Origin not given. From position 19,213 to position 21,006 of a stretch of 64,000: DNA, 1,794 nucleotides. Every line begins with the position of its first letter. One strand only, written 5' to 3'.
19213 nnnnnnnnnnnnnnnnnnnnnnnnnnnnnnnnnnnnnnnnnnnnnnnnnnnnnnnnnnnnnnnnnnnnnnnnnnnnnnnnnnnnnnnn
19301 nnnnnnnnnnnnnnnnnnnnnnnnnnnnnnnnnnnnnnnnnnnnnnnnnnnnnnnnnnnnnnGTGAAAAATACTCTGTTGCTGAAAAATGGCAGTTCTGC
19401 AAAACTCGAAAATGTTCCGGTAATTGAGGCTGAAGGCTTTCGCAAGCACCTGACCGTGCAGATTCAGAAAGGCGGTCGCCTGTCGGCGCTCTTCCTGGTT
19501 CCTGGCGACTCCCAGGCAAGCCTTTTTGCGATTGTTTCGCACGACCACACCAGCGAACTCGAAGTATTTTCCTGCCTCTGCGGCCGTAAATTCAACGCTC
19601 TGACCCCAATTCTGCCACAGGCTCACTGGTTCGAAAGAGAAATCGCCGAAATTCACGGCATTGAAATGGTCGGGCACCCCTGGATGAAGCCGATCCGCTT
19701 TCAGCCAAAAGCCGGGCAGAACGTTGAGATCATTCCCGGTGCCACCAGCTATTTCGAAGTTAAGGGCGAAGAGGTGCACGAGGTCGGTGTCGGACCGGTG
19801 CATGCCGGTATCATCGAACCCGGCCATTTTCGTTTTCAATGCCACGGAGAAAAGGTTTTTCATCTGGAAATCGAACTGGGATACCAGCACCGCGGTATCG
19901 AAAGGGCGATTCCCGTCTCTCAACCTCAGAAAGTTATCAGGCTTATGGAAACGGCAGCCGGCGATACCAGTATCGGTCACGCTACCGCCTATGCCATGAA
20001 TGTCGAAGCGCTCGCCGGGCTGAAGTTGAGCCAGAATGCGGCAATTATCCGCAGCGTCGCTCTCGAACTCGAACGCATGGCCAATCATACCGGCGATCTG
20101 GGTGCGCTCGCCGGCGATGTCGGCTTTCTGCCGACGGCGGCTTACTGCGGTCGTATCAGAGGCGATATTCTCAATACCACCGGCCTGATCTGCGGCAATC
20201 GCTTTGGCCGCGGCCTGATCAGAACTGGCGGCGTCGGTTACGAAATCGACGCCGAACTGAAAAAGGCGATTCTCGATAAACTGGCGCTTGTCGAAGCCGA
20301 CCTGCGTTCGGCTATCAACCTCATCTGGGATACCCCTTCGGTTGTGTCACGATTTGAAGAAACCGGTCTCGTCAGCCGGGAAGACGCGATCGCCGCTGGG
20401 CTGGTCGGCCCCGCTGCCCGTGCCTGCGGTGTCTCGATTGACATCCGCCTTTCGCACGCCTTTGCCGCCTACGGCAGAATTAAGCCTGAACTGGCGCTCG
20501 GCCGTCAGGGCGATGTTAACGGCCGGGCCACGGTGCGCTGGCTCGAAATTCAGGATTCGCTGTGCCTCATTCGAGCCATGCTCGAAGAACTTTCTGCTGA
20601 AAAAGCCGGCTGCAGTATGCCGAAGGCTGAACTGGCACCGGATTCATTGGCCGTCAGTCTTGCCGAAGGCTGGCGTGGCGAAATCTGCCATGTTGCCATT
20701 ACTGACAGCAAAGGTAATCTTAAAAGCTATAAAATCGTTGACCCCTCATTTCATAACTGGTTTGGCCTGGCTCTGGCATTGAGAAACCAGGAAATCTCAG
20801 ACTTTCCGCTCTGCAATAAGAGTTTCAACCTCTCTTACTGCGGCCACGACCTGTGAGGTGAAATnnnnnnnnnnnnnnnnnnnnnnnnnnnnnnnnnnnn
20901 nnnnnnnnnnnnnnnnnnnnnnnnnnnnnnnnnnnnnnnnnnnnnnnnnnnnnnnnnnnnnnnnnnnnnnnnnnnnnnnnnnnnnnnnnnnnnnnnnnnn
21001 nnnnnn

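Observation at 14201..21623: Six-gene complex-I / group-4 hydrogenase-like operon whose catalytic subunit has lost all NiFe-ligating cysteines (Ehr-type complex, not a hydrogenase)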

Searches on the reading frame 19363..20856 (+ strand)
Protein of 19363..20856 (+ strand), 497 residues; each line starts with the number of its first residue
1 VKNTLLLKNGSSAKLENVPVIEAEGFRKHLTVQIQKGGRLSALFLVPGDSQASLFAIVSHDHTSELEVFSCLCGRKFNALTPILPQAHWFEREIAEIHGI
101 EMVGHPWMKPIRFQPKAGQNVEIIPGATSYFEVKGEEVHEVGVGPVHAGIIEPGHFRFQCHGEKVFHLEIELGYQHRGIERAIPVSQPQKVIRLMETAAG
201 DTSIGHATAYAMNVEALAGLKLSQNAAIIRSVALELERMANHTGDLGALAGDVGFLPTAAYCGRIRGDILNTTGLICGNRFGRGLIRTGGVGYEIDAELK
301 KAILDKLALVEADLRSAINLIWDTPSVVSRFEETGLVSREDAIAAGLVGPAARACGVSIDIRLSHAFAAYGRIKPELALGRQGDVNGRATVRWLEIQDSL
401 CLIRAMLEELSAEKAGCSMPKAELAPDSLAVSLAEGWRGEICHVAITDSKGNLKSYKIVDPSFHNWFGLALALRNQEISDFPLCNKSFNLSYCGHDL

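Call 3: search_protein_families(library=pfam, proteins=[window:19363-20856:+], max_evalue=0.01)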
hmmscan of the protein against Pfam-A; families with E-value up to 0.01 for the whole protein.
window:19363-20856:+ (497 aa): 2 families
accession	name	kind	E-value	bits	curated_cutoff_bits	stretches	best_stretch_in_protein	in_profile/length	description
PF00346.24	Complex1_49kDa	-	9.7e-35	120.4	24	1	252-490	1-264/271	Respiratory-chain NADH dehydrogenase, 49 Kd subunit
PF00329.25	Complex1_30kDa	-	3.5e-07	31.2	22.5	1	75-112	67-104/124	Respiratory-chain NADH dehydrogenase, 30 Kd subunit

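Call 4: search_protein_families(library=ncbifam, proteins=[window:19363-20856:+], max_evalue=0.01)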
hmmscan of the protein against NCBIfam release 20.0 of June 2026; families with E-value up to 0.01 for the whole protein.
window:19363-20856:+ (497 aa): 15 families
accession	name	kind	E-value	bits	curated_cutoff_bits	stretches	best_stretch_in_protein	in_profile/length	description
NF004739.1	PRK06075.1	equivalog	3.4e-51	174.2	360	1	141-415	3-277/384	NADH-quinone oxidoreductase subunit D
NF009808.0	PRK13292.1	equivalog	2.4e-44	151.4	1156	2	126-411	395-680/791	NADH-quinone oxidoreductase subunit B/C/D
TIGR01962.1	NuoD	equivalog_domain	1.2e-40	139.6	459.35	1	143-421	7-285/386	NADH dehydrogenase (quinone) subunit D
NF008974.0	PRK12322.1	equivalog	2.1e-37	129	522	1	140-480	8-349/366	NADH-quinone oxidoreductase subunit D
NF040602.1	F420_dehyd_FpoD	exception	3.9e-32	111.7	600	1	141-480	10-355/372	F420H2 dehydrogenase subunit FpoD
NF008728.0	PRK11742.1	equivalog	4.1e-31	108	840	2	142-412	218-488/598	NADH-quinone oxidoreductase subunit C/D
NF005649.0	PRK07415.1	equivalog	1.7e-27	96.4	583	1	141-411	13-284/394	NAD(P)H-quinone oxidoreductase subunit H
NF045518.1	H2_NiFeSe_large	exception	8.1e-05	21.6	780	0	172-235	33-96/485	NiFeSe hydrogenase large subunit HysA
NF033181.1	NiFeSe_hydrog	equivalog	0.00011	21.3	600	1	172-240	33-101/507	nickel-dependent hydrogenase large subunit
TIGR01961.1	NuoC_fam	subfamily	0.00013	22.4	122.45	1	75-111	67-103/122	NADH (or F420H2) dehydrogenase, subunit C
NF004733.0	PRK06074.1-5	equivalog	0.0024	17.5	225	1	78-111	101-134/203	NADH-quinone oxidoreductase subunit C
NF004732.0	PRK06074.1-4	equivalog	0.0047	16.7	376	1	46-111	112-180/250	NADH-quinone oxidoreductase subunit C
NF006304.0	PRK08491.1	equivalog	0.0065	16.1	228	1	75-111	123-159/263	NADH-quinone oxidoreductase subunit C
NF004735.0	PRK06074.2-2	equivalog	0.007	16.3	176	0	52-111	69-130/158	NADH-quinone oxidoreductase subunit C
NF040611.1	F420_dehyd_FpoC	exception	0.0087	16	220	0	54-111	71-130/158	F420H2 dehydrogenase subunit FpoC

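Call 5: search_solved_structures(query=window:19363-20856:+, max_evalue=0.001, show_alignments=4)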
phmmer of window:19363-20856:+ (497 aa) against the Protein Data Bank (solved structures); distinct sequences matched with E-value up to 0.001: 54.
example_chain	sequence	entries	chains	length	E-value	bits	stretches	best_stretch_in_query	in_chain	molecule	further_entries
7z0s_E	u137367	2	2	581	1.9e-37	132.4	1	77-492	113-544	Formate hydrogenlyase subunit 5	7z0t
6cfw_L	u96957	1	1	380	8.9e-36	126.8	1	140-484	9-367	Membrane-bound hydrogenase subunit alpha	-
2fug_4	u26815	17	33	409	1.6e-28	102.9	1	136-414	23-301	NADH-quinone oxidoreductase chain 4 | NADH-QUINONE OXIDOREDUCTASE SUBUNIT 4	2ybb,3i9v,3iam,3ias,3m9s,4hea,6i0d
7q5y_B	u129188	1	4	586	2.2e-27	99.1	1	141-411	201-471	NADH-quinone oxidoreductase subunit C/D 2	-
6hum_H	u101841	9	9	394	3.5e-22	82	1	141-410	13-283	NAD(P)H-quinone oxidoreductase subunit H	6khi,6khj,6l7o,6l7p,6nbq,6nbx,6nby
7wfg_H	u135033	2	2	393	4.5e-21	78.3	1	133-410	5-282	NAD(P)H-quinone oxidoreductase subunit H, chloroplastic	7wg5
7eu3_H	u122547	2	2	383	1.9e-19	73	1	142-410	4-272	NAD(P)H-quinone oxidoreductase subunit H, chloroplastic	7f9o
9iho_D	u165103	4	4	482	2e-19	72.9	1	142-409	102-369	NUCM (49 kDa) subunit of mitochondrial NADH:ubiquinone oxidoreductase (Complex I)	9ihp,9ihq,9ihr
8qby_D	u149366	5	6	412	5.2e-19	71.5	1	141-429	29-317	NADH-quinone oxidoreductase subunit D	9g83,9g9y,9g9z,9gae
8ba0_D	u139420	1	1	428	1.3e-18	70.2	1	143-428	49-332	Complex I-49kD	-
8b9z_D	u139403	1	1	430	1.3e-18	70.2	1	143-428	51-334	Complex I-49kD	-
8esw_S2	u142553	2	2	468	1.7e-18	69.8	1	143-428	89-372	Complex I-49kD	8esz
9grx_H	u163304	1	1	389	2.5e-18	69.3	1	141-410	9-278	NAD(P)H-quinone oxidoreductase subunit H, chloroplastic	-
6h8k_C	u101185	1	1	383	2.4e-17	66.1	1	143-412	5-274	NUCM protein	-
6gcs_C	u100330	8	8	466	3e-17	65.7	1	141-412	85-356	49-KDA PROTEIN (NUCM) | Subunit NUCM of NADH:Ubiquinone Oxidoreductase (Complex I) | NUCM protein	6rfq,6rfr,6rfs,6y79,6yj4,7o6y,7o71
6u8y_L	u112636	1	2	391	4.5e-16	61.8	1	137-409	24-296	NADH dehydrogenase subunit D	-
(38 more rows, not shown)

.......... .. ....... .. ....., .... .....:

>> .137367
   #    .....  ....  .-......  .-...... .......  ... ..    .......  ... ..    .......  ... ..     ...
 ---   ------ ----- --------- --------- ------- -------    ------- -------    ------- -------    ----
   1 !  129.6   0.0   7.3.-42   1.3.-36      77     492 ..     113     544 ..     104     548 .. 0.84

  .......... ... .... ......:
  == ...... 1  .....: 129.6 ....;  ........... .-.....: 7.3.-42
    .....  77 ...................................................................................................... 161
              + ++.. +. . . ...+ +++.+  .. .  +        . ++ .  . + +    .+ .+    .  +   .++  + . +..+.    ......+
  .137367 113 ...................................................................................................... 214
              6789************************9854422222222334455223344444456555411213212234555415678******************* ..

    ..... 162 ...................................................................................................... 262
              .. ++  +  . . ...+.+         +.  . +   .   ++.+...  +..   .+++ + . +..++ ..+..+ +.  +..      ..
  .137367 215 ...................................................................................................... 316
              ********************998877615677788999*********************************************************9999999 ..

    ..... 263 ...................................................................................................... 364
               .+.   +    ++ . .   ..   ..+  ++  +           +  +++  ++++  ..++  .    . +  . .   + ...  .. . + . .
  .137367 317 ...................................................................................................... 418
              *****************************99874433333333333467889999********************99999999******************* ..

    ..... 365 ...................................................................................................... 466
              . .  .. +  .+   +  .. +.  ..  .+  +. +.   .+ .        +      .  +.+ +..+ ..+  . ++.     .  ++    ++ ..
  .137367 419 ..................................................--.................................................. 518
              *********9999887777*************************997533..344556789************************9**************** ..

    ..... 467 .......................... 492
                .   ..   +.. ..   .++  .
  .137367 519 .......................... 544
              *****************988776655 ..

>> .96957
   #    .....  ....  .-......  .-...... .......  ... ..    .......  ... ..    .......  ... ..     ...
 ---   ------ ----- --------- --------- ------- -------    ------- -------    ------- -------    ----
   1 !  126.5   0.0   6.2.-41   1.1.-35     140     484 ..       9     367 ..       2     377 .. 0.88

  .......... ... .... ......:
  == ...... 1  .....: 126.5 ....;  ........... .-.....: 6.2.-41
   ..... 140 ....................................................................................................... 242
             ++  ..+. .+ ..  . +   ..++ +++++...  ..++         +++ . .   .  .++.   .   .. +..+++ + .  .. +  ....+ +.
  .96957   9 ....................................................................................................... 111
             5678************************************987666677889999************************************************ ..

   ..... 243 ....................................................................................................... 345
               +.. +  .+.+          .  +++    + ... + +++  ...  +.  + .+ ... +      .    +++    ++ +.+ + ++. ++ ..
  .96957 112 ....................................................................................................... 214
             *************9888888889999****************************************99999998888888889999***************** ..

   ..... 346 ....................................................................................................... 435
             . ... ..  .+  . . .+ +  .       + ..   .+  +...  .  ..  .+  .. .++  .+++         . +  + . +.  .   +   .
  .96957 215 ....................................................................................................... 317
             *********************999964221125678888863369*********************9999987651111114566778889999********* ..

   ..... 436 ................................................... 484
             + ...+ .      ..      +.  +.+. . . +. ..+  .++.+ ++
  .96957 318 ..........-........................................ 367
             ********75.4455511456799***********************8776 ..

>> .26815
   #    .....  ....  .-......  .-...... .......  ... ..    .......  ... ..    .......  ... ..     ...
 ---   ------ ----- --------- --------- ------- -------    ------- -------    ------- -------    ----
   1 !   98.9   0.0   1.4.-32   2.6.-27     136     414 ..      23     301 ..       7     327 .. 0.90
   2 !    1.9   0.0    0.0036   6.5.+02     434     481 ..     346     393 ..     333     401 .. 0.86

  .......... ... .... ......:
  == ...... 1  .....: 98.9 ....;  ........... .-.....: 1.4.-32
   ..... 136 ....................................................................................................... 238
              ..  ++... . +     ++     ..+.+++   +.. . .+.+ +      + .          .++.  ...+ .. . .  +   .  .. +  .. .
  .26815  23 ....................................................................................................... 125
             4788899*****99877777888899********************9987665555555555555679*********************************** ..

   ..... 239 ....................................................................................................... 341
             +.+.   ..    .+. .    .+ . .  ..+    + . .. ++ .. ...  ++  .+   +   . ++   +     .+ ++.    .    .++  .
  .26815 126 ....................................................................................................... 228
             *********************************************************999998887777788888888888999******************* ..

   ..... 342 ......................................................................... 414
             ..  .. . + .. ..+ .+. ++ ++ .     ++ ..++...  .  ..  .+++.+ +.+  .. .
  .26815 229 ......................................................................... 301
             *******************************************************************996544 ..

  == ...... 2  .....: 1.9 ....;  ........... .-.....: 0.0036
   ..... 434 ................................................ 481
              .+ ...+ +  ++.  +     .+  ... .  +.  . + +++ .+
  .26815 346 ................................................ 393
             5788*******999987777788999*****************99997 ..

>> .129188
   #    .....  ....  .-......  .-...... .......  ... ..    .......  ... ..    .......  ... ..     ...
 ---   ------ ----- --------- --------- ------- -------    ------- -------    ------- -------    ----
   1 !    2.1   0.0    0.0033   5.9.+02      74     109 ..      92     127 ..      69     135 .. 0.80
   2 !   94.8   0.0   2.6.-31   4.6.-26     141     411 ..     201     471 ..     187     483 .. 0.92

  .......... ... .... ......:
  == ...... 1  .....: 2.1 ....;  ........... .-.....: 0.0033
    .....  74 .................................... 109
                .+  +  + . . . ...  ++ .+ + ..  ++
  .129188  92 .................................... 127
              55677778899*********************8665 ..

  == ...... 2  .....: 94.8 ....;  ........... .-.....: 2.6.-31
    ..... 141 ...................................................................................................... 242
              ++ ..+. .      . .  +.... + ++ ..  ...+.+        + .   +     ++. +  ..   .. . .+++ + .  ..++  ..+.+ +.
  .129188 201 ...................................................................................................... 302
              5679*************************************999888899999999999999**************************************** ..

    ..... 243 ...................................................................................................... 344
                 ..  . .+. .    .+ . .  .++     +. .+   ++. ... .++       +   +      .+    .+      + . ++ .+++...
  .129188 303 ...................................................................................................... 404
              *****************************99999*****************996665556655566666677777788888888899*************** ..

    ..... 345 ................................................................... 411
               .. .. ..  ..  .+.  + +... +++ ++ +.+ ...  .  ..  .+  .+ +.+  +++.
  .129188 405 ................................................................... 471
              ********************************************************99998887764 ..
